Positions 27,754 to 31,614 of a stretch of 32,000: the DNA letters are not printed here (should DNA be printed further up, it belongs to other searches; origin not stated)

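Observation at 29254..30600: nrdJ intein at the catalytic Cys with an HNH module and a non-canonical C-terminal junction (…YINTPQ|C instead of …HN|C)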

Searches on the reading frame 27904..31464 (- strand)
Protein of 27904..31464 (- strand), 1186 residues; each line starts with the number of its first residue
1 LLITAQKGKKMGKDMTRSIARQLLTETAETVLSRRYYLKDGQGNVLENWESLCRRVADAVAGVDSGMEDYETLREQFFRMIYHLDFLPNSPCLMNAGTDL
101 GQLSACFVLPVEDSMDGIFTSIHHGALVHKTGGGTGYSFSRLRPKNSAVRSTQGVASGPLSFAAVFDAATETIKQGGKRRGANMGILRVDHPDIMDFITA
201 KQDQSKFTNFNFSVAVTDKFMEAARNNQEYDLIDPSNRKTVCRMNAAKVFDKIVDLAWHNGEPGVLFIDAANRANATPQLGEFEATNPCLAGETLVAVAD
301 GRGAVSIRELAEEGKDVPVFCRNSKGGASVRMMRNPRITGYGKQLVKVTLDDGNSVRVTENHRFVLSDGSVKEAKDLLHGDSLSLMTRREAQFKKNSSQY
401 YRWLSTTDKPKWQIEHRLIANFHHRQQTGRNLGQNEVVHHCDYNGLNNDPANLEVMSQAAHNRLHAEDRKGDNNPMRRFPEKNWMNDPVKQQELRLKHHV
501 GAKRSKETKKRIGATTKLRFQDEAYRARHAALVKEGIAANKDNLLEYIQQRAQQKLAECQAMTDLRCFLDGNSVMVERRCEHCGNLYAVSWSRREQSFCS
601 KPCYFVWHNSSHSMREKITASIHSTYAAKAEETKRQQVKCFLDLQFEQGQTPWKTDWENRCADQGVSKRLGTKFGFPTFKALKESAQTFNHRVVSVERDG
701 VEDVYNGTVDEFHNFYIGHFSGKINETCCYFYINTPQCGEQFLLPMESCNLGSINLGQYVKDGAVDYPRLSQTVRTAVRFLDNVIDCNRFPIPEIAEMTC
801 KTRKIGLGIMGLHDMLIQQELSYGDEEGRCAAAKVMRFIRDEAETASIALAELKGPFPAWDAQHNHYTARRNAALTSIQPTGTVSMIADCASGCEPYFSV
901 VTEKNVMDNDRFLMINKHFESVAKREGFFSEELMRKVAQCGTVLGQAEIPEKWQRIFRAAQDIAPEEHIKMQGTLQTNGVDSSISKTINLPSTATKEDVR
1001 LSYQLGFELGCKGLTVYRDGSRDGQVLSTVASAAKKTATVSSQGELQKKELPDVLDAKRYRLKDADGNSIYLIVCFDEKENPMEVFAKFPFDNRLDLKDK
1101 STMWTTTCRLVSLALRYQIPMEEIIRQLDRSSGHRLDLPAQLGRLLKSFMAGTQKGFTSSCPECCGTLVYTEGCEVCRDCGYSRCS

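Call 3: search_protein_families(library=pfam, proteins=[window:27904-31464:-], max_evalue=0.01)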
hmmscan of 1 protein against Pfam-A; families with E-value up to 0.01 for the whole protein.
window:27904-31464:- (1186 aa): 5 families
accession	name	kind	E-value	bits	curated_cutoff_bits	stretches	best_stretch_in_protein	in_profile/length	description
PF02867.20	Ribonuc_red_lgC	-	6.6e-122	408.2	23.9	1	104-1017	1-523/523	Ribonucleotide reductase, barrel domain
PF00317.26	Ribonuc_red_lgN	-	2.2e-20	72.9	28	1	23-101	2-77/77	Ribonucleotide reductase, all-alpha domain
PF12637.14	TSCPD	-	7e-11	42.7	22.8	1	1060-1149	3-87/88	TSCPD domain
PF14890.11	Intein_splicing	-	3.2e-10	40.4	35.8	1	298-716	3-147/155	Intein splicing domain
PF13392.12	HNH_3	-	0.0014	18.6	24.8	1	426-463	10-46/46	HNH endonuclease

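Call 4: search_protein_families(library=ncbifam, proteins=[window:27904-31464:-], max_evalue=0.01)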
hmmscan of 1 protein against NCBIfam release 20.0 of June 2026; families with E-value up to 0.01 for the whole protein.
window:27904-31464:- (1186 aa): 26 families (the best 25 are shown)
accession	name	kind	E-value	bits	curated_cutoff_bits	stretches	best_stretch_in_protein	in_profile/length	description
NF006417.0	PRK08665.1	equivalog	6.7e-266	884.3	961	3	17-311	5-302/759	vitamin B12-dependent ribonucleotide reductase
TIGR02504.1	NrdJ_Z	equivalog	2.5e-202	673.7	399.95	2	734-1027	278-606/606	adenosylcobalamin-dependent ribonucleoside-diphosphate reductase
NF005010.0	PRK06406.1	subfamily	7.1e-201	669.3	1125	2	735-1047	433-745/771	vitamin B12-dependent ribonucleotide reductase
NF006207.0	PRK08332.1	equivalog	6.9e-118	394.8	2400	4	135-302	701-873/1684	vitamin B12-dependent ribonucleotide reductase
NF005122.0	PRK06556.1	equivalog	9e-99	331.5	859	4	27-204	74-259/960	vitamin B12-dependent ribonucleotide reductase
TIGR02506.1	NrdE_NrdA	equivalog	1e-85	288.5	341.05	3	32-289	7-294/616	ribonucleoside-diphosphate reductase subunit alpha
NF006577.0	PRK09102.1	equivalog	4.8e-77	259.6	620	2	13-275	14-266/604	ribonucleoside-diphosphate reductase subunit alpha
NF005991.0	PRK08115.1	equivalog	2.1e-75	254.3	854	3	733-868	474-611/858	vitamin B12-dependent ribonucleotide reductase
NF005401.0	PRK06948.1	subfamily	2.3e-75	254.5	906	2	735-1037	289-600/604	ribonucleotide reductase-like protein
NF005544.0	PRK07207.1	equivalog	1.3e-60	205.3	965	3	32-238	304-510/965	ribonucleoside-diphosphate reductase subunit alpha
NF005736.0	PRK07562.1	equivalog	4.1e-60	203.5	1737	5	101-202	194-298/1222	vitamin B12-dependent ribonucleotide reductase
NF005101.0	PRK06539.1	equivalog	1e-58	199.1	988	3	30-246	154-371/822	ribonucleoside-diphosphate reductase subunit alpha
NF009029.0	PRK12365.1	equivalog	1.6e-44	152.2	1350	3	748-860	685-797/1046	ribonucleoside-diphosphate reductase subunit alpha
NF006279.0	PRK08447.1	equivalog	4.3e-44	151.1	1082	2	32-245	145-359/789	ribonucleoside-diphosphate reductase subunit alpha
NF005483.0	PRK07088.1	equivalog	1.4e-43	149.1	1214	2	27-252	161-389/764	ribonucleoside-diphosphate reductase subunit alpha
TIGR01445.1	intein_Nterm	domain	8.8e-09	36.2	24.5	1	289-365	1-82/83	intein N-terminal splicing region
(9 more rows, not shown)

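Call 8: search_solved_structures(query=window:27904-31464:-, max_evalue=0.001, show_alignments=2)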
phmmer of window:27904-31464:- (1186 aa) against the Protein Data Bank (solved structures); distinct sequences matched with E-value up to 0.001: 34.
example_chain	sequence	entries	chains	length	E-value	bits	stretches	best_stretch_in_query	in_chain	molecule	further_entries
1xjk_A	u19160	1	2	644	8.6e-100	338.2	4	98-289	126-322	ribonucleotide reductase, B12-dependent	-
1xje_A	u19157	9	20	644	1.2e-99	337.7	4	98-289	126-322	ribonucleotide reductase, B12-dependent | Ribonucleoside-diphosphate reductase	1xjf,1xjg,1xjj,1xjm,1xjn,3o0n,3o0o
5im3_A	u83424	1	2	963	2.5e-47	164.4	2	10-238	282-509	Ribonucleoside-diphosphate reductase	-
7b9p_A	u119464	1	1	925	3.4e-43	150.8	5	101-202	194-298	Vitamin B12-dependent ribonucleotide reductase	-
7b9q_A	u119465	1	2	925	3.4e-43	150.8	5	101-202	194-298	Vitamin B12-dependent ribonucleotide reductase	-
6l3r_A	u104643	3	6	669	1.9e-42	148.3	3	32-237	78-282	Ribonucleoside-diphosphate reductase large subunit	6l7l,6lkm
2wgh_A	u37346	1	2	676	2e-42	148.2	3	32-237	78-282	RIBONUCLEOSIDE-DIPHOSPHATE REDUCTASE LARGE SUBUNIT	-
3hnc_A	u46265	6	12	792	4.2e-42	147.1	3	32-237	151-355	Ribonucleoside-diphosphate reductase large subunit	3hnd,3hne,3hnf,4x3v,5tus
5d1y_A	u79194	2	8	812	4.8e-42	146.9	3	32-237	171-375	Ribonucleoside-diphosphate reductase large subunit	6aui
6dqw_A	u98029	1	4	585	2.8e-39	137.8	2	71-223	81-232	Ribonucleoside-diphosphate reductase, alpha chain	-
7agj_A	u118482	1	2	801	1.8e-37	131.8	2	24-236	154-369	Ribonucleoside-diphosphate reductase subunit alpha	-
1zyz_A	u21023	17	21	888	2.6e-33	118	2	32-238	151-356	Ribonucleoside-diphosphate reductase large chain 1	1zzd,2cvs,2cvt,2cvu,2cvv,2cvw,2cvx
3s8a_A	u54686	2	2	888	1.5e-32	115.5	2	32-238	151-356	Ribonucleoside-diphosphate reductase large chain 1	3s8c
3tb9_A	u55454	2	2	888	1.5e-32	115.4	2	32-238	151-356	Ribonucleoside-diphosphate reductase large chain 1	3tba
1pem_A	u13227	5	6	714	7.1e-31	109.9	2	69-236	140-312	Ribonucleoside-diphosphate reductase 2 alpha chain | RIBONUCLEOSIDE-DIPHOSPHATE REDUCTASE 2 ALPHA SUBUNIT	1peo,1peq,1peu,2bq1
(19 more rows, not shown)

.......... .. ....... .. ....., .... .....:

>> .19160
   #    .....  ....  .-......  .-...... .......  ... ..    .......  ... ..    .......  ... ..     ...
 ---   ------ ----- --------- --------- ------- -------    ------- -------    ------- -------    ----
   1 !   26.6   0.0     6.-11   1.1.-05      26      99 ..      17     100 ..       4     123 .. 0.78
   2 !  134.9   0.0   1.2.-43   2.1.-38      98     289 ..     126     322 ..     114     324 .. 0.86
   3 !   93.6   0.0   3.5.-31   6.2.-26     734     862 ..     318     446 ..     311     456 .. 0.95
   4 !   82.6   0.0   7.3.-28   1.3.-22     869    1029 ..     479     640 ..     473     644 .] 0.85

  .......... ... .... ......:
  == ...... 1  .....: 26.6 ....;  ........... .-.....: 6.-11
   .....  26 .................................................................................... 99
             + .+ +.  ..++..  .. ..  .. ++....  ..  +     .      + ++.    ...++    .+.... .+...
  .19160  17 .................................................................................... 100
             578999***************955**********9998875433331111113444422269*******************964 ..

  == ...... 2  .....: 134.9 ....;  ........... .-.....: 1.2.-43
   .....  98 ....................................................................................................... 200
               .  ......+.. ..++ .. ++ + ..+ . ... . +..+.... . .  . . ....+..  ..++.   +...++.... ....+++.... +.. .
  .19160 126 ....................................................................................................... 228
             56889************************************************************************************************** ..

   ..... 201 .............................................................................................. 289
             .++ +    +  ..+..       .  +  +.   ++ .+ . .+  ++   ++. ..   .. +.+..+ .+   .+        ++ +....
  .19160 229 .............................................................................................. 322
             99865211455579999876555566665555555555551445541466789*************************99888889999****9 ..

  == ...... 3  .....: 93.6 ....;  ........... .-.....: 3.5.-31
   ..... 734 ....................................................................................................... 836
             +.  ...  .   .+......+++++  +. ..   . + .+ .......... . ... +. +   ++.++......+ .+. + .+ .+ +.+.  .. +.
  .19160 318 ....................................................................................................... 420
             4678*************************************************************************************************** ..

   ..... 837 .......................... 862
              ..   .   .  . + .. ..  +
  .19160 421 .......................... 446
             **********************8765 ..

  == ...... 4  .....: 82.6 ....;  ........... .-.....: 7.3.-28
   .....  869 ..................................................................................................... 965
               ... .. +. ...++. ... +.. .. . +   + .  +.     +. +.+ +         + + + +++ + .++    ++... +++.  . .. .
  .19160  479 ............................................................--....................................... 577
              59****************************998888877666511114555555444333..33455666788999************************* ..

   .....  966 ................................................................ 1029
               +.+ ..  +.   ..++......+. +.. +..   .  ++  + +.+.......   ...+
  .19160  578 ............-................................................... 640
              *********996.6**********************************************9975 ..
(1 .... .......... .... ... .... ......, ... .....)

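Call 51: find_encoding_contigs(protein=window:27904-31434:-, flank=10000, max_places=4)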
Protein window:27904-31434:- (1176 aa): no gene with exactly this product is on record in the collection.
